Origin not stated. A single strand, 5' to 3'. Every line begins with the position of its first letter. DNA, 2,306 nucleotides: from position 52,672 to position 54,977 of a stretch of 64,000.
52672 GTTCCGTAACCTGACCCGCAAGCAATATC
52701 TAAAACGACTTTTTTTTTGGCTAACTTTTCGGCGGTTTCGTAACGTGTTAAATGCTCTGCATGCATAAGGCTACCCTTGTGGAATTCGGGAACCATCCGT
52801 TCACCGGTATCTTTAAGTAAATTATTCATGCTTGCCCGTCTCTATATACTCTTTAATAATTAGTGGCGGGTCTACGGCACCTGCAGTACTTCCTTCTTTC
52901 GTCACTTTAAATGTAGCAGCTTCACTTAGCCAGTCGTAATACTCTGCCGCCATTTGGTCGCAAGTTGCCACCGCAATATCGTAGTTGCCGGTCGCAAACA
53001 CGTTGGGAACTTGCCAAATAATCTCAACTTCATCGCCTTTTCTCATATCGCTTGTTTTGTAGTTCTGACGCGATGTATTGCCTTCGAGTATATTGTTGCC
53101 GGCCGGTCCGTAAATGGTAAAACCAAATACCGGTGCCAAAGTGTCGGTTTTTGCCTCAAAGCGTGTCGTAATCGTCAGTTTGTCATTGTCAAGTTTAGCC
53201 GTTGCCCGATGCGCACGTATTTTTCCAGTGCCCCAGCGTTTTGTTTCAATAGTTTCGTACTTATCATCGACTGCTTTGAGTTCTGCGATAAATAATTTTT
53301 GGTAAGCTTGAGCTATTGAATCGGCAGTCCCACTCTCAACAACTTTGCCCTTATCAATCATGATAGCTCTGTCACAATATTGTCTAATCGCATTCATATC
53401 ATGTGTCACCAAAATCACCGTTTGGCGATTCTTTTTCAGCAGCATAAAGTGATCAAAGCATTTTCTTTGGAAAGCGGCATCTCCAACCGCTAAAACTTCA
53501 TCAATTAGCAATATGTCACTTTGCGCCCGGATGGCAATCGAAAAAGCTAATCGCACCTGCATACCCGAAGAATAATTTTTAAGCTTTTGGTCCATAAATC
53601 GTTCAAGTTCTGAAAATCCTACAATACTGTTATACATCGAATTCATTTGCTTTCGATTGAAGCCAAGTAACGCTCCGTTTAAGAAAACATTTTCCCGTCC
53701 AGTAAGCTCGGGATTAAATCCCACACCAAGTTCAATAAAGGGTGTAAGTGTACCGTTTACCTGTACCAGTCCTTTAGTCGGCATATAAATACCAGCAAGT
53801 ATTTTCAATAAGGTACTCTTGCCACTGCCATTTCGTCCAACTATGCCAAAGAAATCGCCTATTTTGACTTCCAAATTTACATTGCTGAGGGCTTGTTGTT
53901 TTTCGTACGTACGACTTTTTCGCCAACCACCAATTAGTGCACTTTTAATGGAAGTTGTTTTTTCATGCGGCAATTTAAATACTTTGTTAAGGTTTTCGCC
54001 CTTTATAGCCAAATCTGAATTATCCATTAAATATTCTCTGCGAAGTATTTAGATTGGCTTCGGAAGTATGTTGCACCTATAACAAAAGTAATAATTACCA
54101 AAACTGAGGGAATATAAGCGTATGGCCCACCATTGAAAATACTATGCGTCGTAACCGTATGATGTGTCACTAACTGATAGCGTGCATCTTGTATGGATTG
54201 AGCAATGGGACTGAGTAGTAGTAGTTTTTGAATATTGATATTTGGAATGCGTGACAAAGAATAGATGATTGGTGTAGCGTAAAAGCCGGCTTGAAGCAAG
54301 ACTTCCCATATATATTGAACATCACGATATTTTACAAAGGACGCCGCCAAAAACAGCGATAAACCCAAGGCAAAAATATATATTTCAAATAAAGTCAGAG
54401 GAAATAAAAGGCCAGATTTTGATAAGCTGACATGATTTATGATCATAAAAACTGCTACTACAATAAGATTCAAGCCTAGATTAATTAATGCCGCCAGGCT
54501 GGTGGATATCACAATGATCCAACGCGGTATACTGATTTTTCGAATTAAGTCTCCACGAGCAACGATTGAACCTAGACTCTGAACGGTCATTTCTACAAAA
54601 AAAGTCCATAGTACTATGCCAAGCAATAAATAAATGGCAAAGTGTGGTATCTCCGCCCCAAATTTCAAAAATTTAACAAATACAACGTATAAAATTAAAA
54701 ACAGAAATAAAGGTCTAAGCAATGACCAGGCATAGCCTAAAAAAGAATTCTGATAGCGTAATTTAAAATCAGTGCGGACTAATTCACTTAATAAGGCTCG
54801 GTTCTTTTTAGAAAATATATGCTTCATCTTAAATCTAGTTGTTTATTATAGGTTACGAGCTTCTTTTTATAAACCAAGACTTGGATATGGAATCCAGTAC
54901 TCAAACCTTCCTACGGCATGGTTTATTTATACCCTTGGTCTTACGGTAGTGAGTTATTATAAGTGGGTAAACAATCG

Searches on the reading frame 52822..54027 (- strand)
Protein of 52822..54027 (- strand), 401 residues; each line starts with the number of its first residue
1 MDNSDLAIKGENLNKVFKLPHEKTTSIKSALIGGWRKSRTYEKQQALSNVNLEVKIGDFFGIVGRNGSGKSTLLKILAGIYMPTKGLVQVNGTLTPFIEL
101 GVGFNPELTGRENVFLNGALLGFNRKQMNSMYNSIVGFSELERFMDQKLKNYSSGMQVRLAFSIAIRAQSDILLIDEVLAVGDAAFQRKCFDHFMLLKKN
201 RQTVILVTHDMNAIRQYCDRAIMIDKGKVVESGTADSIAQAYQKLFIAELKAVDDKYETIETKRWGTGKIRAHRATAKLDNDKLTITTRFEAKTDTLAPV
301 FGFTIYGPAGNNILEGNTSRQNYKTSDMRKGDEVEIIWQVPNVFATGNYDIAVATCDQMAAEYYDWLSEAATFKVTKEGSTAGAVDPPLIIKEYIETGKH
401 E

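Call 75: search_protein_families(library=pfam, proteins=[window:52822-54027:-], max_evalue=0.00001)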
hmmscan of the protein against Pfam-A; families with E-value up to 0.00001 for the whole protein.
window:52822-54027:- (401 aa): 3 families
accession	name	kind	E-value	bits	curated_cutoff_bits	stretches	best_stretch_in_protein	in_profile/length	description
PF00005.33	ABC_tran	-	1.6e-19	71.3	25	1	47-178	1-135/137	ABC transporter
PF14524.12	Wzt_C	-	2.3e-15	57.3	30.4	1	281-385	31-141/143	Wzt C-terminal domain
PF13304.12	AAA_21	-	2.7e-07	31.4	27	0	59-80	1-22/304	AAA domain, putative AbiEii toxin, Type IV TA system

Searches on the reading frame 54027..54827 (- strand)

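Call 75: search_protein_families(library=pfam, proteins=[window:54027-54827:-], max_evalue=0.00001)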
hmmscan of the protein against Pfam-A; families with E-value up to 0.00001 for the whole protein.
window:54027-54827:- (266 aa): 1 family
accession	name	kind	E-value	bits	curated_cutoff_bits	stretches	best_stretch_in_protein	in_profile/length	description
PF01061.29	ABC2_membrane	-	3.6e-15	56.5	26.9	1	15-213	5-204/211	ABC-2 type transporter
